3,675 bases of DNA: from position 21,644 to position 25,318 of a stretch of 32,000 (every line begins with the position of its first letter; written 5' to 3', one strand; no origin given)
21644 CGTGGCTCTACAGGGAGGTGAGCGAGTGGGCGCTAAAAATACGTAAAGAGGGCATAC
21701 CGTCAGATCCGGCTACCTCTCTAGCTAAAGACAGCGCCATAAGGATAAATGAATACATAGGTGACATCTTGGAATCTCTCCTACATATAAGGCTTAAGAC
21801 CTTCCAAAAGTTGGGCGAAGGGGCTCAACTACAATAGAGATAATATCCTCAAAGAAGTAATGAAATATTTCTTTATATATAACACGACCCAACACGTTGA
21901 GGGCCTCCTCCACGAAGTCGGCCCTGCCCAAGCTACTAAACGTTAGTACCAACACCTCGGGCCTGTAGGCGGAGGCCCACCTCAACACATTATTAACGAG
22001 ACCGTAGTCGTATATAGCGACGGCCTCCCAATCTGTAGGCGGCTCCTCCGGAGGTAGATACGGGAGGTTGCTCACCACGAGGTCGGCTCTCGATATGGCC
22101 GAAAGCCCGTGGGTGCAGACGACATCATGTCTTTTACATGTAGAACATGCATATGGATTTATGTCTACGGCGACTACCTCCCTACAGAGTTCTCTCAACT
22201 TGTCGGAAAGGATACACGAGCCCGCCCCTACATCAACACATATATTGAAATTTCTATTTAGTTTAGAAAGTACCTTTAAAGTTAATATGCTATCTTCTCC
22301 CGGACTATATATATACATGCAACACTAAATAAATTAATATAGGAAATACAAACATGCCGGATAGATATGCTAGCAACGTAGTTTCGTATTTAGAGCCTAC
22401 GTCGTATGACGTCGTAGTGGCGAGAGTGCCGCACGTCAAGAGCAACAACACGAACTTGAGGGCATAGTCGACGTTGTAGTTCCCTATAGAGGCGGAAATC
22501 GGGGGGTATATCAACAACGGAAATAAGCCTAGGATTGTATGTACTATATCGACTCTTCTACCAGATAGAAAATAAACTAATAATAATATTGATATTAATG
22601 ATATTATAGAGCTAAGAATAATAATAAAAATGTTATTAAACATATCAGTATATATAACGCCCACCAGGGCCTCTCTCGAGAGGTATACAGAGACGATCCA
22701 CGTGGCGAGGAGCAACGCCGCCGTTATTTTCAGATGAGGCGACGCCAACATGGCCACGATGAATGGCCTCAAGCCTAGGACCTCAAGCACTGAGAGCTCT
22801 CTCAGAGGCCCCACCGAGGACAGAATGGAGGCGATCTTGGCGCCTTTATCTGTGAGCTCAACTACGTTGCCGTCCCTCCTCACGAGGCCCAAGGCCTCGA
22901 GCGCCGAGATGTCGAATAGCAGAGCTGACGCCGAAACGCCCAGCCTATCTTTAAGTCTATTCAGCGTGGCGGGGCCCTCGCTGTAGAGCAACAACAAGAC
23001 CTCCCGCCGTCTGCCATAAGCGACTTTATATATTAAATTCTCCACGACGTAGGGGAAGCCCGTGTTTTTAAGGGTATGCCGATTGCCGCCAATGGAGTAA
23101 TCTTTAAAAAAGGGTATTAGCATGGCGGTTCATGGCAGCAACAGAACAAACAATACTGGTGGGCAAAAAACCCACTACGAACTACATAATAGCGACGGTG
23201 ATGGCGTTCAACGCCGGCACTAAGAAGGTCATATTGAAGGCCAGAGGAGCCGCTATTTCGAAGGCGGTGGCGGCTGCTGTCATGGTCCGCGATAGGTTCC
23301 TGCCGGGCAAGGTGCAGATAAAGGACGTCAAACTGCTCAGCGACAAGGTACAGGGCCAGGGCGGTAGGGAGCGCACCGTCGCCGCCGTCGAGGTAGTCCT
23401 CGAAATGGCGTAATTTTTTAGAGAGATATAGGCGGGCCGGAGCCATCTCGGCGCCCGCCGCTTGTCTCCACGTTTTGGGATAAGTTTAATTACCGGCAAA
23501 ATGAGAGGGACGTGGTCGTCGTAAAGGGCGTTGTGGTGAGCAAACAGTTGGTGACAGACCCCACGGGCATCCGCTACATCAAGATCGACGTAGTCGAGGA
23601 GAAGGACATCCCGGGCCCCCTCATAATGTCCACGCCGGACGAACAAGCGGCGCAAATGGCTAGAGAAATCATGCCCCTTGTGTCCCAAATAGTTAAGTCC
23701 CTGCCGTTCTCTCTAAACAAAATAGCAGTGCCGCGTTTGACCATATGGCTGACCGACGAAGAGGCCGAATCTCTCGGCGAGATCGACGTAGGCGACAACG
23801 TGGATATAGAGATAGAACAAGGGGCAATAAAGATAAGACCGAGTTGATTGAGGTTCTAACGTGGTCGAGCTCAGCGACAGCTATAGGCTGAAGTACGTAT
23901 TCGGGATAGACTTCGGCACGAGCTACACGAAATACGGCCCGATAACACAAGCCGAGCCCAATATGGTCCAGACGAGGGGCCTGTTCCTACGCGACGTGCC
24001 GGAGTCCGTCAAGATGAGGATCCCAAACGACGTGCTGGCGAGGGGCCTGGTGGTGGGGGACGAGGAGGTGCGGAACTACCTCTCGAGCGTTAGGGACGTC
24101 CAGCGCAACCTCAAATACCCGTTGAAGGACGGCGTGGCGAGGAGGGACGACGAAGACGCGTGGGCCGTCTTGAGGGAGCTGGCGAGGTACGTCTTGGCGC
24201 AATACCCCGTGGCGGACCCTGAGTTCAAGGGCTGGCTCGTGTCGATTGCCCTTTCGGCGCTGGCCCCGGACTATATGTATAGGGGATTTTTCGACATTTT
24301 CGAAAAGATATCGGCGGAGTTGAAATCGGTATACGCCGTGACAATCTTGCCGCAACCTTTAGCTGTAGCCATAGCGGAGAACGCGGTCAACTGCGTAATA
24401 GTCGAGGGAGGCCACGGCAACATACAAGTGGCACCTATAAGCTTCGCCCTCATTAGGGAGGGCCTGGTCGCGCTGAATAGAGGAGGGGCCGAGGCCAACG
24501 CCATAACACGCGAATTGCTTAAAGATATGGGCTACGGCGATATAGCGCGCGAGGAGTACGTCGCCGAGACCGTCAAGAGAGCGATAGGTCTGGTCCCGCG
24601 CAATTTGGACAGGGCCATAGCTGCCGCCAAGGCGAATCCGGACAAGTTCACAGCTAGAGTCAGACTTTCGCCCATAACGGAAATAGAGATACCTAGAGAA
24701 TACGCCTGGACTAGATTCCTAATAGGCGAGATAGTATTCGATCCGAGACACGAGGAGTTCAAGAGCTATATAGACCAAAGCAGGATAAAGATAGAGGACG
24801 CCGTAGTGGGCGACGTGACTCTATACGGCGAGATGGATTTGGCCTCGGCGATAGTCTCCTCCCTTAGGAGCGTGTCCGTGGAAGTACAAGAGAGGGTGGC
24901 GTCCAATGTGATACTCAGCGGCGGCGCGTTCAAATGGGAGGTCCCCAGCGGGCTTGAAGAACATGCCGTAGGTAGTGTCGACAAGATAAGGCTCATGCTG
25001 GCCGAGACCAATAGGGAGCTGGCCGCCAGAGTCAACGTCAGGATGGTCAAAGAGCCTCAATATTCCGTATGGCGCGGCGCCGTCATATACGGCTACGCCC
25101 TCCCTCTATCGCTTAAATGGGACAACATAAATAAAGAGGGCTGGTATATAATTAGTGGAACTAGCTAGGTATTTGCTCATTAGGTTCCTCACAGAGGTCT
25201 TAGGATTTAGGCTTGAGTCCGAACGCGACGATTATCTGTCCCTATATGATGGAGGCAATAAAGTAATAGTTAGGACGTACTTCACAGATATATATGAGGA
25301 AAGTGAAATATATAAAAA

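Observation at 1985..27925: About 20 sharp in-frame AT-rich islands (80-300 bp, ~20% G+C) embedded in otherwise GC-normal genes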

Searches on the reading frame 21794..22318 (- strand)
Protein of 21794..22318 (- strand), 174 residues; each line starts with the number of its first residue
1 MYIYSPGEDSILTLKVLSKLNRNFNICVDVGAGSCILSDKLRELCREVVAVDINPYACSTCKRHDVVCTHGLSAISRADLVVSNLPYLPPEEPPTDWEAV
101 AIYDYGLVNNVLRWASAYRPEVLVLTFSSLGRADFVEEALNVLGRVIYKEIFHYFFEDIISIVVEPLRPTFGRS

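Call 35: search_protein_families(library=pfam, proteins=[window:21794-22318:-], max_evalue=0.001)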
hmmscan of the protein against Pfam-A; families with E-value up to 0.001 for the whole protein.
window:21794-22318:- (174 aa): 1 family
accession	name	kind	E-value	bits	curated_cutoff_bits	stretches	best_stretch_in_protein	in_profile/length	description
PF08241.18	Methyltransf_11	-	0.00061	20.8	21.2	0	28-65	1-38/95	Methyltransferase domain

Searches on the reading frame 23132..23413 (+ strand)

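Call 35: search_protein_families(library=pfam, proteins=[window:23132-23413:+], max_evalue=0.001)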
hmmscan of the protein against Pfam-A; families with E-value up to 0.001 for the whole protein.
window:23132-23413:+ (93 aa): 1 family
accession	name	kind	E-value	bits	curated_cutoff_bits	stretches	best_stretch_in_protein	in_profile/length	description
PF01918.27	Alba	-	3.7e-18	65.5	25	1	7-67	2-63/66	Alba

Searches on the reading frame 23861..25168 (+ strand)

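Call 35: search_protein_families(library=pfam, proteins=[window:23861-25168:+], max_evalue=0.001)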
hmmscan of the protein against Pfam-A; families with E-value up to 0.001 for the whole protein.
window:23861-25168:+ (435 aa): 1 family
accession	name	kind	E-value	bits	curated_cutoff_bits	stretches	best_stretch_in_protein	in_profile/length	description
PF00022.25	Actin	-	5.8e-08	32.2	27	1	282-411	273-382/410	Actin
